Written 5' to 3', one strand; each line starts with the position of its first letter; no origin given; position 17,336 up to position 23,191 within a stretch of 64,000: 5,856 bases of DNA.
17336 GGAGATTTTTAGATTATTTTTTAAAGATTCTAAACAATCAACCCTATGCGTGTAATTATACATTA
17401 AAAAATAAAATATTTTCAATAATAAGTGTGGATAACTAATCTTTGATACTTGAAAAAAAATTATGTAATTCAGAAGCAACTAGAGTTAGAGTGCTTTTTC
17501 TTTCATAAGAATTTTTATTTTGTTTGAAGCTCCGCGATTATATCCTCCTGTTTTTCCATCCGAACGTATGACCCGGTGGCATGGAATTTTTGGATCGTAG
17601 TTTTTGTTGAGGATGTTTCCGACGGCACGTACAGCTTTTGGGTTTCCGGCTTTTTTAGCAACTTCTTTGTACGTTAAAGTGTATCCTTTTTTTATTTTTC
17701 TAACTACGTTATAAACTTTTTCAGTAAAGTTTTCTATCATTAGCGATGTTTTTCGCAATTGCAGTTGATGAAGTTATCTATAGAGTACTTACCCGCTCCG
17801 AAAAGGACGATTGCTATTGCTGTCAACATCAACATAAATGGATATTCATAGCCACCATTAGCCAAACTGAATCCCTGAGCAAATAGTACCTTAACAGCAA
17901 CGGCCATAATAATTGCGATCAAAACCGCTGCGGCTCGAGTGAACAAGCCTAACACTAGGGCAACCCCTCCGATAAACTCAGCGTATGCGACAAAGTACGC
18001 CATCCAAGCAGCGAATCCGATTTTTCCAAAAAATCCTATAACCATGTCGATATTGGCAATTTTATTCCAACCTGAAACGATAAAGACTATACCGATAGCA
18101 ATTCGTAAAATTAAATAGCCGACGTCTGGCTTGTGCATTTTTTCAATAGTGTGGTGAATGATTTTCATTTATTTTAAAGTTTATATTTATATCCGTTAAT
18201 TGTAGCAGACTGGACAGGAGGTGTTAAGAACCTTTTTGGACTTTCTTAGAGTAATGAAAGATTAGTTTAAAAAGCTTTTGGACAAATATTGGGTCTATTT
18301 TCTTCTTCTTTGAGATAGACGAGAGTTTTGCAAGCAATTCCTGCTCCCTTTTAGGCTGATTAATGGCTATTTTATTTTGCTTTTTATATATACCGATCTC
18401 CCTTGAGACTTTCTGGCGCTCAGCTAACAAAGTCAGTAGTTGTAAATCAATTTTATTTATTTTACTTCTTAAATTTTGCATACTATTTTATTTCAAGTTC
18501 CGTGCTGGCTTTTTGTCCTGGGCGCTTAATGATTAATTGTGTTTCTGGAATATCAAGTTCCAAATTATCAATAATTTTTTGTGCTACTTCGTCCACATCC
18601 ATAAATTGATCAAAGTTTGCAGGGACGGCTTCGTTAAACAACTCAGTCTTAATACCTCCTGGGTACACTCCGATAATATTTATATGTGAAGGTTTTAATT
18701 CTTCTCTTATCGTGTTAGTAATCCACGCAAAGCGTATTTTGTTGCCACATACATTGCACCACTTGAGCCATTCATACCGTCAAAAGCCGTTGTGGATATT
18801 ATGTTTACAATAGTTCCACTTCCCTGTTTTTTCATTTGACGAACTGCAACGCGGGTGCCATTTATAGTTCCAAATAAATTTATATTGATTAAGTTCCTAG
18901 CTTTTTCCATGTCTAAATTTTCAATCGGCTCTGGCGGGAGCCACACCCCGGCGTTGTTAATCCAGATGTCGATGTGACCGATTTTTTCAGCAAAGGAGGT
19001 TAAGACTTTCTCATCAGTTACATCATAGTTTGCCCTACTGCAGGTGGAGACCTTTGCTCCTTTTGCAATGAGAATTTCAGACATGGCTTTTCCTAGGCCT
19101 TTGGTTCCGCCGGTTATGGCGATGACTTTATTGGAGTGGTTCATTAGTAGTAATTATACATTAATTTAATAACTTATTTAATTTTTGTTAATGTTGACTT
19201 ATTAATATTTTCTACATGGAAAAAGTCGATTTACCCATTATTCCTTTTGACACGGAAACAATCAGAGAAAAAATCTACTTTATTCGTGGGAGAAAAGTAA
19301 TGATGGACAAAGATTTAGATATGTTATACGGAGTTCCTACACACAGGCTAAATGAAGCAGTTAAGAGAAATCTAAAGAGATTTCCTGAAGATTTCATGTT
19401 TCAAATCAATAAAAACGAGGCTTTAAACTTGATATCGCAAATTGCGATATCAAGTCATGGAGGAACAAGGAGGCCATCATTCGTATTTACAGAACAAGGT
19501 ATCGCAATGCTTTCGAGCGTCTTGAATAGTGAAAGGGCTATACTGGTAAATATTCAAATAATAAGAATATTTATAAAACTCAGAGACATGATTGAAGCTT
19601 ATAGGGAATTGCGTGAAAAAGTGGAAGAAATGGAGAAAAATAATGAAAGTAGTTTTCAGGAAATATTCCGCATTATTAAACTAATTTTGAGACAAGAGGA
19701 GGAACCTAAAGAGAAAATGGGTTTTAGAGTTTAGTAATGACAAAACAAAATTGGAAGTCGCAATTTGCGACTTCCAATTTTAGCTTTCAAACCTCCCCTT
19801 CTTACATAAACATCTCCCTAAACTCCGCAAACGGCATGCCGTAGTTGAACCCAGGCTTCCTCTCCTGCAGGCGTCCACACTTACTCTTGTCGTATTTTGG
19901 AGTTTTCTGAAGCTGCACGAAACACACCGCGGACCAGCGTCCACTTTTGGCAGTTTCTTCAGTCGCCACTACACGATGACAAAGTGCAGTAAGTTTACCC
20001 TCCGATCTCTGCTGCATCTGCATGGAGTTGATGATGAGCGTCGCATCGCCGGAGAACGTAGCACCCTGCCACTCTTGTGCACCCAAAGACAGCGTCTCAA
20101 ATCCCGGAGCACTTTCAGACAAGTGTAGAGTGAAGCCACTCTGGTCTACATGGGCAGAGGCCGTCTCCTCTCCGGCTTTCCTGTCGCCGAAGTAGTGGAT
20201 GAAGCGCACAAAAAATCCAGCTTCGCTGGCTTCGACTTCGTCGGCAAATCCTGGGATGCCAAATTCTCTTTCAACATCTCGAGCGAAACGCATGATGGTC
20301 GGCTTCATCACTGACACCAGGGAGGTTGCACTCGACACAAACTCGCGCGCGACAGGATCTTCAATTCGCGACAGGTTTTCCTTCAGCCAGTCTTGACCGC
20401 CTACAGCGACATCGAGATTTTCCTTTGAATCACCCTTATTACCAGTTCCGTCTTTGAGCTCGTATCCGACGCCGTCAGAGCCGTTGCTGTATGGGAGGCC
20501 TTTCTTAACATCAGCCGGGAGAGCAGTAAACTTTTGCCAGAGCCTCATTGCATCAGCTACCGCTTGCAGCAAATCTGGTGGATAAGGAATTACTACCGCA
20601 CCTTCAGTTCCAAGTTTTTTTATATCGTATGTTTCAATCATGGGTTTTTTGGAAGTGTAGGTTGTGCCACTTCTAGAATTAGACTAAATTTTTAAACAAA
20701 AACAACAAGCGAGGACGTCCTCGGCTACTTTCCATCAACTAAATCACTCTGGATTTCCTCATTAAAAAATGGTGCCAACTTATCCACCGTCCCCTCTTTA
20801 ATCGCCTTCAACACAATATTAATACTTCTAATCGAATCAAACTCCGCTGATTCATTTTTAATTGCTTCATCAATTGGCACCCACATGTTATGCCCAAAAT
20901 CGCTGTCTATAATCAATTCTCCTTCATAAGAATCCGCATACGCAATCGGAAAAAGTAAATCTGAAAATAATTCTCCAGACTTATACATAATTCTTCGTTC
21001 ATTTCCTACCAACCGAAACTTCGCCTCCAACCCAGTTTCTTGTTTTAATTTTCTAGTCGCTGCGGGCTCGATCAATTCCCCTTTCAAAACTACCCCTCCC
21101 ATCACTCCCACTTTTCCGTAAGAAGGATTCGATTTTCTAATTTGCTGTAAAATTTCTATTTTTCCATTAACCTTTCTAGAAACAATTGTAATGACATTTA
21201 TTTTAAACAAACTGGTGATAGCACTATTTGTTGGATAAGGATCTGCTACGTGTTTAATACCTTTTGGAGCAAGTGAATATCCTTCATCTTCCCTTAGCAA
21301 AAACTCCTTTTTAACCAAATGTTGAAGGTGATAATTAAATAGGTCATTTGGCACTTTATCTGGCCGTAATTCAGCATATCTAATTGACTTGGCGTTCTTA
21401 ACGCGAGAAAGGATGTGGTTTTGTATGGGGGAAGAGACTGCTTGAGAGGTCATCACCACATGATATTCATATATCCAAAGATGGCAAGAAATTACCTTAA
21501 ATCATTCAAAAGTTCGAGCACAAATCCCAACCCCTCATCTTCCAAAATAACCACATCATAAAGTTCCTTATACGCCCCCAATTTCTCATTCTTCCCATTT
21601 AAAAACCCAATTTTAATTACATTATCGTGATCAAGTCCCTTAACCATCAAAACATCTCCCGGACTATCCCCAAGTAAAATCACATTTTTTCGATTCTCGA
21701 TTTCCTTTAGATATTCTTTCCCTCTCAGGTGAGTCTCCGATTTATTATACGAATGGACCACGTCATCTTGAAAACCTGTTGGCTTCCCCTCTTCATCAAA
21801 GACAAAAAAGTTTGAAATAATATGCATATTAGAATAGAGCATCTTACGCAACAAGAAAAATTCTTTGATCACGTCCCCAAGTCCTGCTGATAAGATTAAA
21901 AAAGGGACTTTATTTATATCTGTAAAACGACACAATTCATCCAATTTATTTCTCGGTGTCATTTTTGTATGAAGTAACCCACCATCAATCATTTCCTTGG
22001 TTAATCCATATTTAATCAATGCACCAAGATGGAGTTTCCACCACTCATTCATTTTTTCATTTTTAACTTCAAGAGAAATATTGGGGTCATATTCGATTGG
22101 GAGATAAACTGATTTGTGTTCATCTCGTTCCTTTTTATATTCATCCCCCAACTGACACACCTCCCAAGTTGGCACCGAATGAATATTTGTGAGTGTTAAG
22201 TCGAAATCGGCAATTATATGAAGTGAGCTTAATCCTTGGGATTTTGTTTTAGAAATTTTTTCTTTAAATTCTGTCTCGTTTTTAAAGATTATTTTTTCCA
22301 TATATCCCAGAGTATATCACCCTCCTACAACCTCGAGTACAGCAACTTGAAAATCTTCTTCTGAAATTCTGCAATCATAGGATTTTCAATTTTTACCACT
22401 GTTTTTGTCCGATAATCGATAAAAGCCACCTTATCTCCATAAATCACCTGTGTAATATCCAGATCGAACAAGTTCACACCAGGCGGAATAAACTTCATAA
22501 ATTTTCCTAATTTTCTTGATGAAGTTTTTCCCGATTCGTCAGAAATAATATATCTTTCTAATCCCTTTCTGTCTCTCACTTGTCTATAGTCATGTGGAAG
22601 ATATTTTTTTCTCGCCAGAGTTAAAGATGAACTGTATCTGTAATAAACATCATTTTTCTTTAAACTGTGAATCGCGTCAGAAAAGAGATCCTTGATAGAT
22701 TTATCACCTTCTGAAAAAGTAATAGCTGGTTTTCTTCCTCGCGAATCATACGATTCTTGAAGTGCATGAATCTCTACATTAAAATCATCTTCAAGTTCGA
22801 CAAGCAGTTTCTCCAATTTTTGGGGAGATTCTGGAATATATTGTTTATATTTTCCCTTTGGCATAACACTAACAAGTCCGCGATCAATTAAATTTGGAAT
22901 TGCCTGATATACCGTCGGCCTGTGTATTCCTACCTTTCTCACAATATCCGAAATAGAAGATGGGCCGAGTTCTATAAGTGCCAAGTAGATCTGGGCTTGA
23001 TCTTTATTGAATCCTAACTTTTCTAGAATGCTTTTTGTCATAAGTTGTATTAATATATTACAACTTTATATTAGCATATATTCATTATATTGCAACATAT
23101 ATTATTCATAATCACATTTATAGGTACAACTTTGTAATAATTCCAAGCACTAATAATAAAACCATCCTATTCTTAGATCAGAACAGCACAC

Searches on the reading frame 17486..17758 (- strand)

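Call 51: search_protein_families(library=pfam, proteins=[window:17486-17758:-], max_evalue=0.01)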
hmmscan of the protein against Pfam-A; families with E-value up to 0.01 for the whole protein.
window:17486-17758:- (90 aa): 1 family
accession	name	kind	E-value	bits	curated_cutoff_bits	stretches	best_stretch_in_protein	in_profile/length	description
PF01035.26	DNA_binding_1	-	1.6e-28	98.8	27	1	10-88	1-80/81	6-O-methylguanine DNA methyltransferase, DNA binding domain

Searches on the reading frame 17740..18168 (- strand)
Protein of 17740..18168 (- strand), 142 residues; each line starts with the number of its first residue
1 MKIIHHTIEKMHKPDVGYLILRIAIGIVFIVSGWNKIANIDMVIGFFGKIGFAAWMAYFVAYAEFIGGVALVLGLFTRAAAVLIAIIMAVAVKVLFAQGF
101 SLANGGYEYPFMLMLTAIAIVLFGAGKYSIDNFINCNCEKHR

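Call 51: search_protein_families(library=pfam, proteins=[window:17740-18168:-], max_evalue=0.01)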
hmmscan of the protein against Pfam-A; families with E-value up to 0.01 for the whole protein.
window:17740-18168:- (142 aa): 4 families
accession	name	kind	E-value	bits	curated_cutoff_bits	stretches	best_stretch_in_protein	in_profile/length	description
PF07681.17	DoxX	-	5.7e-20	72.2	23.6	1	18-92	2-80/85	DoxX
PF13564.11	DoxX_2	-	4.4e-06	27.2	26.3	1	20-101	1-87/103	DoxX-like family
PF07291.16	MauE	-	1.3e-05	26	27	1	18-91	5-83/128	Methylamine utilisation protein MauE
PF04173.18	DoxD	-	0.00014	22.2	22.7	1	58-135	69-145/167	TQO small subunit DoxD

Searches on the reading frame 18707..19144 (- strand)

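Call 51: search_protein_families(library=pfam, proteins=[window:18707-19144:-], max_evalue=0.01)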
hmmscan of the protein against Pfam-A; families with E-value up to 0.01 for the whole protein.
window:18707-19144:- (145 aa): 5 families
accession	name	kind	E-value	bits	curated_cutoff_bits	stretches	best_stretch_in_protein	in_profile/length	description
PF00106.31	adh_short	-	2.3e-29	102.7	26.6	2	41-143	57-160/195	short chain dehydrogenase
PF13561.12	adh_short_C2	-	3e-15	56.9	27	1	38-142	48-153/236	Enoyl-(Acyl carrier protein) reductase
PF04321.23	RmlD_sub_bind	-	0.00092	18.8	27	1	8-76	3-69/287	RmlD substrate binding domain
PF08659.16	KR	-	0.0053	17.1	22.6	0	9-44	4-40/180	KR domain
PF12076.13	CER1-like_C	-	0.0094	16.2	28.3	0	10-84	3-75/164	CER1-like, C-terminal domain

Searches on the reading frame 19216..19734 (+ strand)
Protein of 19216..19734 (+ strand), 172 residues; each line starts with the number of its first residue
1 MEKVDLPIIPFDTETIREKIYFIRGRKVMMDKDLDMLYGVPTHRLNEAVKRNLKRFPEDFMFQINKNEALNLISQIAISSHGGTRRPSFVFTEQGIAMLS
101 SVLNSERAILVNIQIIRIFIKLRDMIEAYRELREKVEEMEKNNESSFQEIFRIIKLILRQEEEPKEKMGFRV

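Call 51: search_protein_families(library=pfam, proteins=[window:19216-19734:+], max_evalue=0.01)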
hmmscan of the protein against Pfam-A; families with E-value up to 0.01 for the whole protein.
window:19216-19734:+ (172 aa): 2 families
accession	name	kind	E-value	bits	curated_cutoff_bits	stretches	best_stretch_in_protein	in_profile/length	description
PF10543.14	ORF6N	-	1.2e-32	112.4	27.8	1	18-102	1-86/86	ORF6N domain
PF24245.1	INO80F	-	0.0033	17.9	25.1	1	129-162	5-38/47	INO80 complex subunit F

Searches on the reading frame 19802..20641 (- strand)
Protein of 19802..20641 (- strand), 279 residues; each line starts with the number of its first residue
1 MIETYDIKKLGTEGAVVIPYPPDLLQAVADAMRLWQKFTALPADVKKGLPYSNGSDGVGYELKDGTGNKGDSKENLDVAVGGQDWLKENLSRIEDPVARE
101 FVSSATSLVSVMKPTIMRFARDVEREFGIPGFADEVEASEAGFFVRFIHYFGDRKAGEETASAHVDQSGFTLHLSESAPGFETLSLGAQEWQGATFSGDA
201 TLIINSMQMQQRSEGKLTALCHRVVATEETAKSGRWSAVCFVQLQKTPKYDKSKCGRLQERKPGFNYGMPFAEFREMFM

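Call 4: search_protein_families(library=pfam, proteins=[window:19802-20641:-], max_evalue=0.01)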
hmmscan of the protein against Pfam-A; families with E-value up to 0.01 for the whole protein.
window:19802-20641:- (279 aa): 1 family
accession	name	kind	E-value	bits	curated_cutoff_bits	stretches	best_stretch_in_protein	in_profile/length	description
PF03171.26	2OG-FeII_Oxy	-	5.6e-05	23.8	23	1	159-243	20-100/101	2OG-Fe(II) oxygenase superfamily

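Call 5: search_protein_families(library=ncbifam, proteins=[window:19802-20641:-], max_evalue=0.01)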
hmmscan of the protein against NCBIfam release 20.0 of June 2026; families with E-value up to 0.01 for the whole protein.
window:19802-20641:- (279 aa): 0 families

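Call 58: find_homologous_proteins(query=window:19802-20641:-)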
Query window:19802-20641:- (279 aa): 363 proteins with E <= 0.001 among 1199 candidates; the best 120 are listed.
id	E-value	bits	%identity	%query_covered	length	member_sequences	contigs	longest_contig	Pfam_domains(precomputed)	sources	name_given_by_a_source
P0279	4.8e-185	631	100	100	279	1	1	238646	-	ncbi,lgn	-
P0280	3.4e-136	471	76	99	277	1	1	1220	PF03171.27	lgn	-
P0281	2.7e-123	429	69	99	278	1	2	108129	PF03171.27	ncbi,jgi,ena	ncbi:MAG: 2OG-Fe(II) oxygenase family protein [bacterium]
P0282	3.1e-121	422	69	100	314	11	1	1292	PF03171.27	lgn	-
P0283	1.1e-120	420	67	100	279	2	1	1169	PF03171.27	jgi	jgi:isopenicillin N synthase-like dioxygenase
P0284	5.8e-120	418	67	98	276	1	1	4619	PF03171.27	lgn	-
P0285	1.6e-114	400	67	98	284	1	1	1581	PF03171.27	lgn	-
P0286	1.1e-108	381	64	97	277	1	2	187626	PF03171.27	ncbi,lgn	-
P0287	3.8e-107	376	63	97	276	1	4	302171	PF03171.27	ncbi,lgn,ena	-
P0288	2.3e-105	370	60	98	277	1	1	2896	PF03171.27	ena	-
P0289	9.2e-105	368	60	99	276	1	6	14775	PF03171.27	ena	-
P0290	1.1e-104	368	61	97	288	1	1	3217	PF03171.27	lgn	-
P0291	3.0e-104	366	61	97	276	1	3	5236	PF03171.27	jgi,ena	-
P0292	5.0e-104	365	61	97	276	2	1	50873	PF03171.27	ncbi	-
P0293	1.0e-103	364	60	98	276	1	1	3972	PF03171.27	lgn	-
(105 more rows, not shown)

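Call 60: find_encoding_contigs(protein=P0281, flank=10000, max_places=2)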
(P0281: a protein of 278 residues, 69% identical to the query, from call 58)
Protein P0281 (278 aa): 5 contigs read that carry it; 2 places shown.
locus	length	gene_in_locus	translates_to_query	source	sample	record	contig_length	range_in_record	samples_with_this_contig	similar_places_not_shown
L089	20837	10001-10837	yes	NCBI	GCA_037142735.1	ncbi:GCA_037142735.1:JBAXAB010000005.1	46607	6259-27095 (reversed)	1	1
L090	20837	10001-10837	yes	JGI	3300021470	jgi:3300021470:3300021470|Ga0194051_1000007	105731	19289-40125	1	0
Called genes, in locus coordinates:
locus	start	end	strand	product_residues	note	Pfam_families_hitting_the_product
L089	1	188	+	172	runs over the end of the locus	PF00293:NUDIX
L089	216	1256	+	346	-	-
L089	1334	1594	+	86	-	PF02201:SWIB, PF26291:SWIB_eIF2D (weak)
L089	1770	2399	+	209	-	-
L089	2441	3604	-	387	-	PF19077:Big_13 (faint), PF01471:PG_binding_1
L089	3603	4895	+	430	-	PF02073:Peptidase_M29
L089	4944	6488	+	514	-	PF03193:RsgA_GTPase (faint), PF00005:ABC_tran, PF01926:MMR_HSR1 (faint), PF02463:SMC_N (faint), PF13191:AAA_16 (faint), PF13304:AAA_21 (weak), PF12848:ABC_tran_Xtn (weak), PF00005:ABC_tran, +3 more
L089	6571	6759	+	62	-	-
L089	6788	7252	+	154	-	-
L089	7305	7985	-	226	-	PF14360:PAP2_C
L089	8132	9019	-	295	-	-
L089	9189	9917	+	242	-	PF24038:DUF7347 (weak), PF00293:NUDIX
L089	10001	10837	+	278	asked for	PF03171:2OG-FeII_Oxy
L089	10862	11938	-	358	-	PF13458:Peripla_BP_6, PF01094:ANF_receptor (weak)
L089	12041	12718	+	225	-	PF00106:adh_short, PF13561:adh_short_C2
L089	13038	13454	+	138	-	PF04173:DoxD (faint), PF07681:DoxX, PF13564:DoxX_2 (weak)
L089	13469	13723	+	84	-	PF01035:DNA_binding_1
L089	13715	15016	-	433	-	PF03129:HGTP_anticodon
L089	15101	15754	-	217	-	PF10502:Peptidase_S26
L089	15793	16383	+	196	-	PF01195:Pept_tRNA_hydro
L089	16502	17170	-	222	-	-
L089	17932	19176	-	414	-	PF00575:S1, PF23459:S1_RRP5 (faint), PF21543:CvfB_2nd (faint), PF21710:Spt6_S1 (faint), PF00575:S1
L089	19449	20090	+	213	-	PF13483:Lactamase_B_3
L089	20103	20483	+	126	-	-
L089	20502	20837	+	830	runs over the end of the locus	PF00521:DNA_topoisoIV, PF03989:DNA_gyraseA_C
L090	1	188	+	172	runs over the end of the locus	PF00293:NUDIX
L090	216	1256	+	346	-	-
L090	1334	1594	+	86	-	PF02201:SWIB, PF26291:SWIB_eIF2D (weak)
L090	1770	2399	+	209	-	-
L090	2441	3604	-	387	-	PF19077:Big_13 (faint), PF01471:PG_binding_1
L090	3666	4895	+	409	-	PF02073:Peptidase_M29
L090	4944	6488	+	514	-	PF03193:RsgA_GTPase (faint), PF00005:ABC_tran, PF01926:MMR_HSR1 (faint), PF02463:SMC_N (faint), PF13191:AAA_16 (faint), PF13304:AAA_21 (weak), PF12848:ABC_tran_Xtn (weak), PF00005:ABC_tran, +3 more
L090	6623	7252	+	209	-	-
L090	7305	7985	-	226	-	PF14360:PAP2_C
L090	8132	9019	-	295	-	-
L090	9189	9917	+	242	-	PF24038:DUF7347 (weak), PF00293:NUDIX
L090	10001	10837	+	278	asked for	PF03171:2OG-FeII_Oxy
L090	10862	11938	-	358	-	PF13458:Peripla_BP_6, PF01094:ANF_receptor (weak)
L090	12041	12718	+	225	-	PF00106:adh_short, PF13561:adh_short_C2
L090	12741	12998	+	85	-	PF01817:CM_2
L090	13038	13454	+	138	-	PF04173:DoxD (faint), PF07681:DoxX, PF13564:DoxX_2 (weak)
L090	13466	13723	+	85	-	PF01035:DNA_binding_1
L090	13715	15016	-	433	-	PF03129:HGTP_anticodon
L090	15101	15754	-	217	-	PF10502:Peptidase_S26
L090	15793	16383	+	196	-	PF01195:Pept_tRNA_hydro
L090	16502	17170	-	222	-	-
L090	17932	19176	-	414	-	PF00575:S1, PF23459:S1_RRP5 (faint), PF21543:CvfB_2nd (faint), PF21710:Spt6_S1 (faint), PF00575:S1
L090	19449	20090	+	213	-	PF13483:Lactamase_B_3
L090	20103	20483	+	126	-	-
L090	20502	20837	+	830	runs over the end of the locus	PF00521:DNA_topoisoIV, PF03989:DNA_gyraseA_C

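Call 61: find_encoding_contigs(protein=P0286, flank=10000, max_places=2)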
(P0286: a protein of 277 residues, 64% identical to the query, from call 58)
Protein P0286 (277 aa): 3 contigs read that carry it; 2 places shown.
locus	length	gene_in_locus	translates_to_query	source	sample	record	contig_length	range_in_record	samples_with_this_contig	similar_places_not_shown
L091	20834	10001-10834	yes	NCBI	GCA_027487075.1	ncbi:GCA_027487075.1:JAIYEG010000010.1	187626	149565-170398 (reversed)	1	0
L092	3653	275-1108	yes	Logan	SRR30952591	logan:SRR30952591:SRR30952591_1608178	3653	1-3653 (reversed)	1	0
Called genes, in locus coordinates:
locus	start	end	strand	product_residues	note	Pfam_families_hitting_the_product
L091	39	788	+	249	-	PF01145:Band_7, PF13421:Band_7_1 (weak)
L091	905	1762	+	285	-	PF16326:ABC_tran_CTD (weak), PF03462:PCRF, PF00472:RF-1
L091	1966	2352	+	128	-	PF00173:Cyt-b5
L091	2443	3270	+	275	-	-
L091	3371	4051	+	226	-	PF00931:NB-ARC (faint), PF00005:ABC_tran, PF02463:SMC_N (weak), PF13304:AAA_21 (weak)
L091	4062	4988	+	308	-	PF18075:FtsX_ECD, PF02687:FtsX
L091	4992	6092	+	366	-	PF00149:Metallophos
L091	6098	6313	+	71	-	-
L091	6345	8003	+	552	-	-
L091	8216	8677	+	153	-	-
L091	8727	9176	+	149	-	PF18936:DUF5684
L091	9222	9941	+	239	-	PF24038:DUF7347, PF00293:NUDIX (weak)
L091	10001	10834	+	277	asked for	PF03171:2OG-FeII_Oxy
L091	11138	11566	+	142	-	-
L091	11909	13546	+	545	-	PF00682:HMGL-like, PF22615:IPMS_D2, PF08502:LeuA_dimer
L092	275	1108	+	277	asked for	PF03171:2OG-FeII_Oxy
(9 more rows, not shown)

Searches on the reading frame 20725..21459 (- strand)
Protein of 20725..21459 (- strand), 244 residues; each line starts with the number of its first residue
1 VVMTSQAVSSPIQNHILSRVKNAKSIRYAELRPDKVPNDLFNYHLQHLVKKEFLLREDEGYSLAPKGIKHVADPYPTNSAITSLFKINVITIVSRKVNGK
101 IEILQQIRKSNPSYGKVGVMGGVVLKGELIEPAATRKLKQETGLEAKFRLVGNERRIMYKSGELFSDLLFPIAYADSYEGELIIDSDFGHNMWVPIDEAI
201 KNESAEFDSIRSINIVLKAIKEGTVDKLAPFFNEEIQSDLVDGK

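Call 4: search_protein_families(library=pfam, proteins=[window:20725-21459:-], max_evalue=0.01)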
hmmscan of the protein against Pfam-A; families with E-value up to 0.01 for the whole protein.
window:20725-21459:- (244 aa): 2 families
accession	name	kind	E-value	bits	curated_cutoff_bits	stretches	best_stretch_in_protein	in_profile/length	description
PF00293.34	NUDIX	-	1.8e-08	34.9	21.1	1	99-203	15-121/134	NUDIX domain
PF24038.1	DUF7347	-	4.9e-06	27.1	27.6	1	9-69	9-72/77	Domain of unknown function (DUF7347)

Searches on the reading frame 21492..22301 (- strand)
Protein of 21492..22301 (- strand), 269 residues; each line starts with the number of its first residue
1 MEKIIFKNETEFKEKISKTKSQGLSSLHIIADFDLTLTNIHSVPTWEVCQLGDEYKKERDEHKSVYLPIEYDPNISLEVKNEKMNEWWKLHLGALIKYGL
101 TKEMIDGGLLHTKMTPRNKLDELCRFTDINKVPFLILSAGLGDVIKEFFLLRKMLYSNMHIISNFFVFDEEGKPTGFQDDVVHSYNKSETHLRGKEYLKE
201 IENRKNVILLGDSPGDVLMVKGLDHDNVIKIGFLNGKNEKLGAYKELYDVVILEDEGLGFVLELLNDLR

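Call 4: search_protein_families(library=pfam, proteins=[window:21492-22301:-], max_evalue=0.01)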
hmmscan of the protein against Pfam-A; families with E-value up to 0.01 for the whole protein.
window:21492-22301:- (269 aa): 1 family
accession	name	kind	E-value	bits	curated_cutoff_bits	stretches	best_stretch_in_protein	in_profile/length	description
PF05822.18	UMPH-1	-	7.1e-57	193.2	23.7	1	51-267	26-244/246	Pyrimidine 5'-nucleotidase (UMPH-1)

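Call 5: search_protein_families(library=ncbifam, proteins=[window:21492-22301:-], max_evalue=0.01)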
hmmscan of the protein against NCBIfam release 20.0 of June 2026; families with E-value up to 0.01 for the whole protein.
window:21492-22301:- (269 aa): 3 families
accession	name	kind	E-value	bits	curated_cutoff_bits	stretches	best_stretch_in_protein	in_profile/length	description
TIGR01544.1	HAD-SF-IE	hypoth_equivalog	9.3e-52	175.9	256.95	1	2-264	4-279/283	HAD-IE family hydrolase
TIGR01488.1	HAD-SF-IB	subfamily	9e-10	38.8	45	1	29-221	2-175/177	HAD-IB family phosphatase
TIGR01489.1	DKMTPPase-SF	subfamily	2.2e-08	34.4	81.55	1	67-225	30-183/188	MtnX-like HAD-IB family phosphatase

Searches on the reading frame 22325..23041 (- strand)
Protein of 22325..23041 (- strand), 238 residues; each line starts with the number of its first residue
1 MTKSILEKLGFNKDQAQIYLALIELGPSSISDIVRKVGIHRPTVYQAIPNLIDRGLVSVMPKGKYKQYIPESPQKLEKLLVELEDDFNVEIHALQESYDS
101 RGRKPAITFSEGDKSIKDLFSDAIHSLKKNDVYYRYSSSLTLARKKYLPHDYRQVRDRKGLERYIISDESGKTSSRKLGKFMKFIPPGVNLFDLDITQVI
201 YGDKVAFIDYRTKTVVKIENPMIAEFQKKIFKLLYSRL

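Call 4: search_protein_families(library=pfam, proteins=[window:22325-23041:-], max_evalue=0.01)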
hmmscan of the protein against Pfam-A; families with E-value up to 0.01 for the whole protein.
window:22325-23041:- (238 aa): 8 families
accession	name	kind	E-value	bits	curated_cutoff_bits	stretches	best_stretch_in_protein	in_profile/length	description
PF01978.25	TrmB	-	2.3e-15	56.6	25.6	1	6-71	1-65/68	Sugar-specific transcriptional regulator TrmB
PF09339.16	HTH_IclR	-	0.0018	18.5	22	1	26-57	16-48/52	IclR helix-turn-helix domain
PF12802.13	MarR_2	-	0.002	18.7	27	1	19-58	11-51/61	MarR family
PF01022.26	HTH_5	-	0.0022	18.3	22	1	15-58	4-46/47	Bacterial regulatory protein, arsR family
PF01047.28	MarR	-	0.0026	18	24.6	1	24-61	14-51/59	MarR family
PF02796.21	HTH_7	-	0.0055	17.2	23.8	0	13-46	8-40/45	Helix-turn-helix domain of resolvase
PF13730.12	HTH_36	-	0.0074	16.5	25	0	29-57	27-55/55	Helix-turn-helix domain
PF22168.2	DIP2311-like_C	-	0.0092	16.7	27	0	19-68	11-60/63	Transcriptional regulator DIP2311-like, C-terminal domain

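Call 74: list_cluster_members(proteins=[P0001, P0121, window:22325-23041:-])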
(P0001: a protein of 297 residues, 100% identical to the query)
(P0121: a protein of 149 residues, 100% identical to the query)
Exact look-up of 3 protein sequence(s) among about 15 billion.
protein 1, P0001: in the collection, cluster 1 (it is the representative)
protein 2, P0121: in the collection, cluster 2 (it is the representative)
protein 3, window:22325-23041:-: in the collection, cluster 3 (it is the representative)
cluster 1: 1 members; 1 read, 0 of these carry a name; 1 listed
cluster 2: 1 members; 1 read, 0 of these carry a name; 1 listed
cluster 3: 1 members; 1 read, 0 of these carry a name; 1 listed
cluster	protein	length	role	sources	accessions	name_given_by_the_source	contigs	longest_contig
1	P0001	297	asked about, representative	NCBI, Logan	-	-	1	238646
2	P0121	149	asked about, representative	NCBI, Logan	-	-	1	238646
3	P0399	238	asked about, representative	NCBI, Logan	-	-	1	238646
